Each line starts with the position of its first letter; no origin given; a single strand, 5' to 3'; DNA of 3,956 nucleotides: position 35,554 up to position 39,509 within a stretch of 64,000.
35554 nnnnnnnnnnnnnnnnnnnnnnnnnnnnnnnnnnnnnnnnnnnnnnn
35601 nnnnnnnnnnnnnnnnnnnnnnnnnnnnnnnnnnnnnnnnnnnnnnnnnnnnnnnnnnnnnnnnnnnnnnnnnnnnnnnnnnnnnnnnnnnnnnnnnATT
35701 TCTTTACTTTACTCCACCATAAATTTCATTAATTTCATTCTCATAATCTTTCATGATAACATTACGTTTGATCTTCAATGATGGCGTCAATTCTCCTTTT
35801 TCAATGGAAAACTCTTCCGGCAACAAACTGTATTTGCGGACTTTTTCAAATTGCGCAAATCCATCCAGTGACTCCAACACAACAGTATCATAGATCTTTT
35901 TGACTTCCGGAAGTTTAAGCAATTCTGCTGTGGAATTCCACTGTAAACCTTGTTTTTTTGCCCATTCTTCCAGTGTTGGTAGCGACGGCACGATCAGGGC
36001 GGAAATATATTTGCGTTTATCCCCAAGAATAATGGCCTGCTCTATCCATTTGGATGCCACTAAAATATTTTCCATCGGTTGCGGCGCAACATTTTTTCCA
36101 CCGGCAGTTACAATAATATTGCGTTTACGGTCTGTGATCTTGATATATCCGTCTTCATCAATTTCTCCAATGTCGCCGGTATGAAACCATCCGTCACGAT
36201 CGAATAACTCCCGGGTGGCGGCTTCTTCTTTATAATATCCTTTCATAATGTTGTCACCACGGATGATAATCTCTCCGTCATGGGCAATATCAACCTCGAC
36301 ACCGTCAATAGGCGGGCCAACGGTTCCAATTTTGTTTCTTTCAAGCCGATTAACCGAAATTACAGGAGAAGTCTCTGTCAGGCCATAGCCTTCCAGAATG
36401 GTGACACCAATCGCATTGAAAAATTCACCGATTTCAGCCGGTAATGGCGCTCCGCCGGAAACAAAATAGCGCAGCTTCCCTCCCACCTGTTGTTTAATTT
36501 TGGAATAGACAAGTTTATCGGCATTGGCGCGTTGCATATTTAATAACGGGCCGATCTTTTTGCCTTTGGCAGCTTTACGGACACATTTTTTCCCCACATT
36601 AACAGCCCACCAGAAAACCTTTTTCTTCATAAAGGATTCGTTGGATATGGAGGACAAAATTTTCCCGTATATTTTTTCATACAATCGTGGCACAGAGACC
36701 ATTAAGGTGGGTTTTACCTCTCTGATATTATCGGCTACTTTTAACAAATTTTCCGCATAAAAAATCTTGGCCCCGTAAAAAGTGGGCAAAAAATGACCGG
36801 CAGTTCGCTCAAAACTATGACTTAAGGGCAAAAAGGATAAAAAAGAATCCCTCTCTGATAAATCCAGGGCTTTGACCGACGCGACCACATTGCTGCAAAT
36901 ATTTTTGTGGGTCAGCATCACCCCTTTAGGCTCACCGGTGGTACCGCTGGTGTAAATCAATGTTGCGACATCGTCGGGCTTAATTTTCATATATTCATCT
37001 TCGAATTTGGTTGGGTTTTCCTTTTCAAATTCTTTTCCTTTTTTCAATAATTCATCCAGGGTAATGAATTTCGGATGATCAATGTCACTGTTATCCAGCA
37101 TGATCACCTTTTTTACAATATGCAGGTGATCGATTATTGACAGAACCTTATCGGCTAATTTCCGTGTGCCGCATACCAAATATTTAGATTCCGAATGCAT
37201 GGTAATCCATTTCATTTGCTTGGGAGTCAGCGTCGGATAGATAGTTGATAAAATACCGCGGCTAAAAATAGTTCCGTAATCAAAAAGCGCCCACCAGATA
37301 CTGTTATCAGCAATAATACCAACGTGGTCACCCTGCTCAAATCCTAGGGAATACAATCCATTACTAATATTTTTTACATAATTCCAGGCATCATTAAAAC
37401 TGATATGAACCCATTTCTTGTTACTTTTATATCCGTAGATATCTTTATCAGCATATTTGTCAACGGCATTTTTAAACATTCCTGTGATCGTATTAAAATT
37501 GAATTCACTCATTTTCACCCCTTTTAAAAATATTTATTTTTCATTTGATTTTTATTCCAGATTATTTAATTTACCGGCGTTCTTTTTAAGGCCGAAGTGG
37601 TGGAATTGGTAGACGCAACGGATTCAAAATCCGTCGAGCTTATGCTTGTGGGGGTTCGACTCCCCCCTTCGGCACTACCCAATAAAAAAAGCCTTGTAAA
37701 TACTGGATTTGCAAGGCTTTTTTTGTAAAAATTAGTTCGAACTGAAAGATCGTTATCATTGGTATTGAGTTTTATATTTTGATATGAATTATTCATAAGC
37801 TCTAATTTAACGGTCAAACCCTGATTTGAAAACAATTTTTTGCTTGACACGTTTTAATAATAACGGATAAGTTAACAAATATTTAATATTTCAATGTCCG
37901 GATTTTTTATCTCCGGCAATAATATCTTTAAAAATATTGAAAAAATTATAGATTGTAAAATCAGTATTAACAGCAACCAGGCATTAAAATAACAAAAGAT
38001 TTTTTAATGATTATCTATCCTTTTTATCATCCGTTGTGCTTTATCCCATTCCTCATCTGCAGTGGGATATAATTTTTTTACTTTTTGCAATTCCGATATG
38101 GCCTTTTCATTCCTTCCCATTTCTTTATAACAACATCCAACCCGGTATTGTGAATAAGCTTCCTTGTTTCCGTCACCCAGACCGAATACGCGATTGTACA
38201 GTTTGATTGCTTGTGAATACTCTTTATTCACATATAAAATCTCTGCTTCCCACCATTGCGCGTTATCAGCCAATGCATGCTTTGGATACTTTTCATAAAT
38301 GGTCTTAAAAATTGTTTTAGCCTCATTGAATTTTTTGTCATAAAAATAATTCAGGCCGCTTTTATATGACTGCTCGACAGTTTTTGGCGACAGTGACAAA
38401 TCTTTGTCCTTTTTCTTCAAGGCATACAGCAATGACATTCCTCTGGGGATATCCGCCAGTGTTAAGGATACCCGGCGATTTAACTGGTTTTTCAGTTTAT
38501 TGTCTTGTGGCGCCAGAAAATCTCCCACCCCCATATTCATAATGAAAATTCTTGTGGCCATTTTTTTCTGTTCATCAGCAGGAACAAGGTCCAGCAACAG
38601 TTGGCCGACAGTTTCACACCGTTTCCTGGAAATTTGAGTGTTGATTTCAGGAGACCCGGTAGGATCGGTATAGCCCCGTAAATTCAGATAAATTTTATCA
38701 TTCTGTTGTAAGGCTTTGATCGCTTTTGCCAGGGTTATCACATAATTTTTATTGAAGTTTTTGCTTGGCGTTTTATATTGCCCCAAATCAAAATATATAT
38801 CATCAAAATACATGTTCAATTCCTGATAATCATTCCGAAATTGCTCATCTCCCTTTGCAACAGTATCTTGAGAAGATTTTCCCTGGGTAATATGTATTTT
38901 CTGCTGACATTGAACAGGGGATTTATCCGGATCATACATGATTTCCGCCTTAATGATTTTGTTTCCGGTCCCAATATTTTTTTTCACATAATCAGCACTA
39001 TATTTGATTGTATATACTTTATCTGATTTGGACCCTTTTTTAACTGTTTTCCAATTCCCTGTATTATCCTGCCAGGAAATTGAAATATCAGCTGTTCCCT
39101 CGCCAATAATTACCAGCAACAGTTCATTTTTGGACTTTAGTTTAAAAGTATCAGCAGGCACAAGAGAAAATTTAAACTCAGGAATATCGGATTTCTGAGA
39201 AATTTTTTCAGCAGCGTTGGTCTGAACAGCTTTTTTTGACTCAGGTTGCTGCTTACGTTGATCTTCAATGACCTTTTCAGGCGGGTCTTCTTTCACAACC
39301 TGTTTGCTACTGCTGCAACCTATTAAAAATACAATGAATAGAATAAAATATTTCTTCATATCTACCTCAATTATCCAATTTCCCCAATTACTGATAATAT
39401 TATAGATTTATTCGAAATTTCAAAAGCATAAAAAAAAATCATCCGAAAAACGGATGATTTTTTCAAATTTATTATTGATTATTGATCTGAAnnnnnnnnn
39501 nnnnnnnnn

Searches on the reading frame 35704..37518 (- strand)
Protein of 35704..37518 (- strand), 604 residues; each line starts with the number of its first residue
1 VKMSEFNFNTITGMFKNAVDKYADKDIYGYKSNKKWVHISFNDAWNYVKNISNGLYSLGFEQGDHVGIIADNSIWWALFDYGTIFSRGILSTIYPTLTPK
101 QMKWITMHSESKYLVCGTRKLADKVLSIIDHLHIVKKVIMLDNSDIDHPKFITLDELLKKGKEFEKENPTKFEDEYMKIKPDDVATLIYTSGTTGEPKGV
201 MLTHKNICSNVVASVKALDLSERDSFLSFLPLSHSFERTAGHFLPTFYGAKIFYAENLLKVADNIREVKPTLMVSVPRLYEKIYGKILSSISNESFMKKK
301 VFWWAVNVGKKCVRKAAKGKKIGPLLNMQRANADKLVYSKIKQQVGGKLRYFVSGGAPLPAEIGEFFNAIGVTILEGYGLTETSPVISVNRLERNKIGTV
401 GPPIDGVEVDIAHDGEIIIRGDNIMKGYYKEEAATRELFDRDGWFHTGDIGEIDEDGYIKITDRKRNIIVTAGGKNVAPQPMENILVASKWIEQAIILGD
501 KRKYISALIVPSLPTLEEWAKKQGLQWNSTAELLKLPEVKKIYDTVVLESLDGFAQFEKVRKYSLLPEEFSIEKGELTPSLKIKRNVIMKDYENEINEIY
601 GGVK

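Call 59: search_protein_families(library=pfam, proteins=[window:35704-37518:-])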
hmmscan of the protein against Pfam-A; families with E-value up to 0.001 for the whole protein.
window:35704-37518:- (604 aa): 2 families
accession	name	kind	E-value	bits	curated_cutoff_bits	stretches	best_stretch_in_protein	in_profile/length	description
PF00501.34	AMP-binding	-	4.9e-80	269.6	29.9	1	15-429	1-384/384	AMP-binding enzyme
PF23562.2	AMP-binding_C_3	-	4.2e-11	43.7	20.8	1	467-601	2-121/124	AMP-binding enzyme C-terminal domain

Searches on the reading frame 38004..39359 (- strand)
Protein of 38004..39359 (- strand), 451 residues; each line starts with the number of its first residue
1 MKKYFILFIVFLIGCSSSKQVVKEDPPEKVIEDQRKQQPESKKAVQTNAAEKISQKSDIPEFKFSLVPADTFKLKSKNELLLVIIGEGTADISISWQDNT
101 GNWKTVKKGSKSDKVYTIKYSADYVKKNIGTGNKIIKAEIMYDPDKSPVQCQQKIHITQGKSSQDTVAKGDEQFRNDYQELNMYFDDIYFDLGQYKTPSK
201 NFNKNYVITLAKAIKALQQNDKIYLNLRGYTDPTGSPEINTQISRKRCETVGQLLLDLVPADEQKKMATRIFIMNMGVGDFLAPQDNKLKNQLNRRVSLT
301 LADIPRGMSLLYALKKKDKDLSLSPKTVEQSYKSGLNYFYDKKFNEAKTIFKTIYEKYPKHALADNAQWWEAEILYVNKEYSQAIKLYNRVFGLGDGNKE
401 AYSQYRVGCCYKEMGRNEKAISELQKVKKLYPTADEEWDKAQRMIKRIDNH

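Call 59: search_protein_families(library=pfam, proteins=[window:38004-39359:-])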
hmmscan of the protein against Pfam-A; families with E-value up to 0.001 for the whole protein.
window:38004-39359:- (451 aa): 9 families
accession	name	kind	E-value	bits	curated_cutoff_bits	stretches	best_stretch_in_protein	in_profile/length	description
PF13174.12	TPR_6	-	6e-12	45.8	26.3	1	402-433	1-32/33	Tetratricopeptide repeat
PF07719.23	TPR_2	-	1e-07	31.9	27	0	402-433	2-33/34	Tetratricopeptide repeat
PF14559.12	TPR_19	-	9.9e-07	29.4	25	0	341-391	4-51/68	Tetratricopeptide repeat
PF00691.25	OmpA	-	8.8e-05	23.2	27.2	1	199-294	6-97/98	OmpA family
PF13181.12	TPR_8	-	9e-05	22.8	25.7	0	403-432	3-32/34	Tetratricopeptide repeat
PF13424.12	TPR_12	-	0.00014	22.4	30.1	0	370-431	8-75/77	Tetratricopeptide repeat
PF13428.12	TPR_14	-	0.00032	21.5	23.5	0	366-403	2-39/44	Tetratricopeptide repeat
PF13432.12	TPR_16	-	0.00038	21.3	32.7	0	332-391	1-57/65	Tetratricopeptide repeat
PF12895.13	ANAPC3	-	0.00089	19.9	27.2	0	365-426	23-81/82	Anaphase-promoting complex, cyclosome, subunit 3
